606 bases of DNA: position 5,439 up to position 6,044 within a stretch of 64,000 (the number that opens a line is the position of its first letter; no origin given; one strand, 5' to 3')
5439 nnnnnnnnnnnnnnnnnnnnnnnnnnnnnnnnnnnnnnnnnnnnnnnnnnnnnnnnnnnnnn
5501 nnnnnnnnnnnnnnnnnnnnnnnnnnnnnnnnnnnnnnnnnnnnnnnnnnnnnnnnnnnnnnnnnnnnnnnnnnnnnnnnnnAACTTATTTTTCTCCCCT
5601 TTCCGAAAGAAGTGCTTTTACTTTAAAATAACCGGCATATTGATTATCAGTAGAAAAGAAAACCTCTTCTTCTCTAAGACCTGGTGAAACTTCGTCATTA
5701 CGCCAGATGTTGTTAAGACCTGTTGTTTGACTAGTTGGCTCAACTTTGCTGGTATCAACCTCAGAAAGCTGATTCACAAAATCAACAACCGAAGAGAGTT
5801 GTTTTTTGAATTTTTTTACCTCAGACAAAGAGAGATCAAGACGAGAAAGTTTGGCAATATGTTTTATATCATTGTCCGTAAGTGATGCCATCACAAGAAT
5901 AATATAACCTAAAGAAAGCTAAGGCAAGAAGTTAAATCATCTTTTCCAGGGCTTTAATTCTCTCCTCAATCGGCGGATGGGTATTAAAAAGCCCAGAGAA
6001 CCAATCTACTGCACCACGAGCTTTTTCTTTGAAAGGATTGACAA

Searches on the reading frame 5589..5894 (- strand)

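Call 58: search_protein_families(library=pfam, proteins=[window:5589-5894:-], max_evalue=0.1)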
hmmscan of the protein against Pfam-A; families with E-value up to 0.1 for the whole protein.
window:5589-5894:- (102 aa): 4 families
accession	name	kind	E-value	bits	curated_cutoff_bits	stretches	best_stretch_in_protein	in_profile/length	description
PF02686.20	GatC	-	8.3e-17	61.6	23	1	24-92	4-66/66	Glu-tRNAGln amidotransferase C subunit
PF20977.2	GatF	-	0.00039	21.1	33.4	1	6-52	39-85/150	Glutamyl-tRNA(Gln) amidotransferase subunit F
PF20978.2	Gta3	-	0.015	15.6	27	1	5-53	8-59/60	Glutamyl-tRNA amidotransferase complex subunit Gta3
PF04845.19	PurA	-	0.095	12.5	25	1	15-52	39-76/219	PurA ssDNA and RNA-binding protein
